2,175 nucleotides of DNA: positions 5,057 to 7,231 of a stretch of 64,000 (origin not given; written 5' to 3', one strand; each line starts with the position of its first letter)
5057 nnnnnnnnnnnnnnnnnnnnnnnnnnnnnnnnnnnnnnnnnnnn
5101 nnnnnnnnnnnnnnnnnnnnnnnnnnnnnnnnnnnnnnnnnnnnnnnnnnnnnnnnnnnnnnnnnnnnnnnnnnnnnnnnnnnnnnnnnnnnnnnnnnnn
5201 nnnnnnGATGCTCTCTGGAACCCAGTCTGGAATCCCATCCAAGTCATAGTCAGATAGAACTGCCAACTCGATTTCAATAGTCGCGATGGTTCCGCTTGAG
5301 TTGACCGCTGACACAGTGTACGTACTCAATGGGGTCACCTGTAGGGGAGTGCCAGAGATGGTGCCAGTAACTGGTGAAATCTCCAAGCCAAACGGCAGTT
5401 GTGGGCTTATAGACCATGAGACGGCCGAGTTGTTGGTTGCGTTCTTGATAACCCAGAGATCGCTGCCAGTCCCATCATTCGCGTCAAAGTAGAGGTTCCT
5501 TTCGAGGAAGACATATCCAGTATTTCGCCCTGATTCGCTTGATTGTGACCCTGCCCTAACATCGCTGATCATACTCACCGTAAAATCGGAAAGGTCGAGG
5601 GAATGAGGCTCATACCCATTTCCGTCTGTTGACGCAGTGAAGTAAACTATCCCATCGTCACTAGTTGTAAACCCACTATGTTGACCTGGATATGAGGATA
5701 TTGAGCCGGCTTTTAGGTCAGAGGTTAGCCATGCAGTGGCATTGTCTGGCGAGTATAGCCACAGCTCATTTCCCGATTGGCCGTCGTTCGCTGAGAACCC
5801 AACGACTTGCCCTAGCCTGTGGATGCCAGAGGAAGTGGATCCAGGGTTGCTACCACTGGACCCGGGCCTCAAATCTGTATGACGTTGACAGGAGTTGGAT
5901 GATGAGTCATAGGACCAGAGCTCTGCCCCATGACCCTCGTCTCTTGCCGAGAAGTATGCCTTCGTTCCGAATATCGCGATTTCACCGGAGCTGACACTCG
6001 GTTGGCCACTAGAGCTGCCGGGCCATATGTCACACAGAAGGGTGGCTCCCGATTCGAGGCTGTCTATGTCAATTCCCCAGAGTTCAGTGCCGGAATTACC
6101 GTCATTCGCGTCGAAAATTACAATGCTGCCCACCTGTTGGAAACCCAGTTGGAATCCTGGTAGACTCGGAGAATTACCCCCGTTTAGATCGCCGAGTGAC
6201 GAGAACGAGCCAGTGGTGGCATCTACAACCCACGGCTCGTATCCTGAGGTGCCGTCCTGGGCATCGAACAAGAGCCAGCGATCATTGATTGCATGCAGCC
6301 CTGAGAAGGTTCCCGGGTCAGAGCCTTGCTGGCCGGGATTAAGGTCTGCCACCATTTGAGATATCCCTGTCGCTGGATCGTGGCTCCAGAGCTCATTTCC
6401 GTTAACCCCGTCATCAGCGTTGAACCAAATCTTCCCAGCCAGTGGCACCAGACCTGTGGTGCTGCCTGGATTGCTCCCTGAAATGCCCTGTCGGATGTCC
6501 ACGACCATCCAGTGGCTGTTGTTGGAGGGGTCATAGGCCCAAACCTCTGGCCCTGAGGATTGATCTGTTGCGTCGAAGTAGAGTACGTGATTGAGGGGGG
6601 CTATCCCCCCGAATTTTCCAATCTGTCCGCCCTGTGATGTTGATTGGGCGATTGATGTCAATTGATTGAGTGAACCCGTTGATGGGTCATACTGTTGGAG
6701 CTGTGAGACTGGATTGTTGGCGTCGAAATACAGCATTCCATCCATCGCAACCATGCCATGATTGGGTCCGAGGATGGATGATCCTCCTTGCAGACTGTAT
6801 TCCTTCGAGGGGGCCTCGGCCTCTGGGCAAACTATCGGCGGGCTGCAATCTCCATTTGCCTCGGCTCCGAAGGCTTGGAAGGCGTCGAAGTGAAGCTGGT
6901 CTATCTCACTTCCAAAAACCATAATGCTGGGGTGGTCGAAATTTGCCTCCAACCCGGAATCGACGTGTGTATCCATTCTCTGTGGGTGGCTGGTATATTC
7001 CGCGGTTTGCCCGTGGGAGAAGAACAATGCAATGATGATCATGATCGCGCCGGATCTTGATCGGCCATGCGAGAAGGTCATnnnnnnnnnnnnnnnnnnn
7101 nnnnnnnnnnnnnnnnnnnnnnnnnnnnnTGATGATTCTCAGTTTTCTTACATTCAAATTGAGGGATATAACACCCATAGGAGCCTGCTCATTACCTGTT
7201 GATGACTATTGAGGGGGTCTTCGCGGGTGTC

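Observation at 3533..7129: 1198-aa surface protein: ELW-repeat propeller, He_PIG Ig domain, about 350 aa of thrombospondin-type-3-like DxDxDG calcium-binding repeats, C-terminal TM anchor, with a WD40 protein encoded immediately downstream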

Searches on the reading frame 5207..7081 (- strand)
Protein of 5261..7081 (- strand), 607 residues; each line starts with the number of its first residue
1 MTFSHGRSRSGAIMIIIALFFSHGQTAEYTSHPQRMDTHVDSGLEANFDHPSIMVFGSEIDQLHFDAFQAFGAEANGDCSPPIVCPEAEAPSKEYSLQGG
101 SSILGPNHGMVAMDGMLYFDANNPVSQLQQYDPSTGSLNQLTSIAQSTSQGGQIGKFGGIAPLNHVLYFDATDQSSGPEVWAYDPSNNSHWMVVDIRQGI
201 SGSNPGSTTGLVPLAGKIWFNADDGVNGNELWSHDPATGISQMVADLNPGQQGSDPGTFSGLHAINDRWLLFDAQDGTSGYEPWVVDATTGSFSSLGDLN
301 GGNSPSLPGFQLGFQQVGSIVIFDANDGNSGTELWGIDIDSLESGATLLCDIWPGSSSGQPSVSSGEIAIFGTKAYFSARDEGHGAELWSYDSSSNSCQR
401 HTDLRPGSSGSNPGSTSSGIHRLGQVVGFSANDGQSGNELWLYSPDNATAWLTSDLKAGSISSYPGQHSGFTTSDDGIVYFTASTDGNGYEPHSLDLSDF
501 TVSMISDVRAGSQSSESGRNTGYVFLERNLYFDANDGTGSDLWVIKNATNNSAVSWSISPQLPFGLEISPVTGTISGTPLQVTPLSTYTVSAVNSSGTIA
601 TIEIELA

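Call 9: search_protein_families(library=pfam, proteins=[window:5261-7081:-], max_evalue=10)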
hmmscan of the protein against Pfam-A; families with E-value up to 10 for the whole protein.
window:5261-7081:- (607 aa): 6 families
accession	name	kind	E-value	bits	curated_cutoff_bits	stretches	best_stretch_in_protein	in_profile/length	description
PF05345.18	He_PIG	-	4e-07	30.8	24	1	549-598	31-86/96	Putative Ig domain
PF13360.13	PQQ_2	-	0.0014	18.8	27.6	1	327-400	9-107/233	Outer membrane protein assembly factor BamB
PF13964.12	Kelch_6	-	0.0054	17.1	25.3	0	434-457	24-47/50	Kelch motif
PF08189.16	Meleagrin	-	0.031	14.5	25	0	176-190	16-30/38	Meleagrin/Cygnin family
PF23465.1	DUF7131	-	0.12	12.7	24.1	1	438-462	11-34/57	Domain of unknown function (DUF7131)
PF01344.31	Kelch_1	-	0.52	10.3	20.1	0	107-136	4-37/46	Kelch motif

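Call 40: predict_structure(alignment_id=A1)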
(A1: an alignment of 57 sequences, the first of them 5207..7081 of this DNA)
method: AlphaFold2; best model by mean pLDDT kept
length: 625 residues; sequences in the alignment: 57
mean_pLDDT: 79.1   pTM: 0.74
mean pLDDT of the five models: 79.1, 78.6, 78.4, 74.3, 72.3
residues with pLDDT >= 90: 289; 70-90: 158; 50-70: 105; < 50: 73
segments of 3 or more residues with pLDDT < 50: 1-8, 21-61, 146-153, 612-617
pLDDT, mean of each block of 10 residues (from residue 1): 41 59 39 33 34 37 57 57 66 79 57 84 73 88 54 51 87 85 89 92 85 91 95 93 95 93 90 95 93 93 94 92 96 94 86 94 73 94 95 96 92 89 91 95 94 93 90 87 95 94 94 91 86 89 87 65 64 61 74 69 71 50 52
secondary structure, 60 per line:
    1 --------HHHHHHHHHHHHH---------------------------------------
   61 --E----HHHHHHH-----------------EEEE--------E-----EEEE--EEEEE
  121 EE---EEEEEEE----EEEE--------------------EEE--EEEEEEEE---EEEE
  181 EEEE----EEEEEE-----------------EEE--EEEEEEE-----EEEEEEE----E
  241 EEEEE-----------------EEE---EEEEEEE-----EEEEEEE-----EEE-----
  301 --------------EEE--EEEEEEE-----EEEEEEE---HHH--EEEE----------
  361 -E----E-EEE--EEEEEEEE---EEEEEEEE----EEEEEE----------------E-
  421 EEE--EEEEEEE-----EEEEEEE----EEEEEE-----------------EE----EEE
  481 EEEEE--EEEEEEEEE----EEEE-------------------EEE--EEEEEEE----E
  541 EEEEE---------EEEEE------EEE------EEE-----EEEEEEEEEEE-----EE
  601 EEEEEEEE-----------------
elements in order: H9-21 H68-74 E92-95 E110-113 E116-122 E126-132 E137-140 E161-163 E166-173 E177-184 E189-194 E212-214 E217-223 E229-235 E240-245 E263-265 E269-275 E281-287 E293-295 E315-317 E320-326 E332-338 E347-350 E369-371 E374-381 E385-392 E397-402 E421-423 E426-432 E438-444 E449-454 E478-485 E488-496 E501-504 E524-526 E529-535 E540-545 E555-559 E566-568 E575-577 E583-593 E599-608

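Call 43: fold_search(model_id=the predicted structure, library=pdb)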
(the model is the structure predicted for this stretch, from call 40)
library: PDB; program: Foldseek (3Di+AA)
matches with E <= 10: 1408; with E <= 0.001: 493
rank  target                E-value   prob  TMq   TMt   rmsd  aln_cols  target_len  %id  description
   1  4a2m_B                5.0e-11  1.00  0.21  0.18  22.9       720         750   10  Structure of the periplasmic domain of the heparin and heparan sulphate sensing hybrid two component system BT4663 in  (released 2012-05-02)
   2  4n7e_A                1.4e-10  1.00  0.44  0.42  12.1       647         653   10  Crystal structure of the Vps10p domain of human sortilin/NTS3 in complex with AF38469 (released 2014-01-22)
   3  4a2l_A                1.8e-10  1.00  0.20  0.17  23.0       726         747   10  Structure of the periplasmic domain of the heparin and heparan sulphate sensing hybrid two component system BT4663 in  (released 2012-05-02)
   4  5nmr_A                3.1e-10  1.00  0.42  0.44  13.6       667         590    8  Monomeric mouse Sortilin extracellular domain (released 2017-12-06)
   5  4a2l_D                3.1e-10  1.00  0.20  0.18  22.7       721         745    9  Structure of the periplasmic domain of the heparin and heparan sulphate sensing hybrid two component system BT4663 in  (released 2012-05-02)
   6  5mrh_A                3.2e-10  1.00  0.41  0.40  11.2       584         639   10  Crystal structure of the Vps10p domain of human sortilin/NTS3 in complex with Triazolone 1 (released 2017-05-17)
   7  9i3v_B                3.2e-10  1.00  0.23  0.05  23.6       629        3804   10  Cryo-EM structure of the human LRP2 ectodomain (released 2026-02-04)
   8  9i0n_A                3.6e-10  1.00  0.42  0.43  12.7       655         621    9  Cryo-EM structure of human sortilin ectodomain (released 2025-12-17)
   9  4a2l_E                4.2e-10  1.00  0.26  0.23  24.1       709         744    9  Structure of the periplasmic domain of the heparin and heparan sulphate sensing hybrid two component system BT4663 in  (released 2012-05-02)
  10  5mri_A                4.4e-10  1.00  0.43  0.41  11.4       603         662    9  Crystal structure of the Vps10p domain of human sortilin/NTS3 in complex with Triazolone 18 (released 2017-05-17)
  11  5gje_B                4.6e-10  1.00  0.22  0.23  23.7       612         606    9  Three-dimensional reconstruction of human LRP6 ectodomain complexed with Dkk1 (released 2017-01-18)
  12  3s2k_B                4.6e-10  1.00  0.22  0.23  23.7       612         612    9  Structural basis of Wnt signaling inhibition by Dickkopf binding to LRP5/6. (released 2011-11-02)
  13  4a2m_A                5.4e-10  1.00  0.21  0.18  22.9       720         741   10  Structure of the periplasmic domain of the heparin and heparan sulphate sensing hybrid two component system BT4663 in  (released 2012-05-02)
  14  8t8s_A                5.9e-10  1.00  0.44  0.43  12.0       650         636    9  Sortilin-PGRN peptide complex (released 2024-06-26)
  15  3f6k_A                6.2e-10  1.00  0.43  0.41  11.6       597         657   10  Crystal structure of the Vps10p domain of human sortilin/NTS3 in complex with neurotensin (released 2008-12-30)
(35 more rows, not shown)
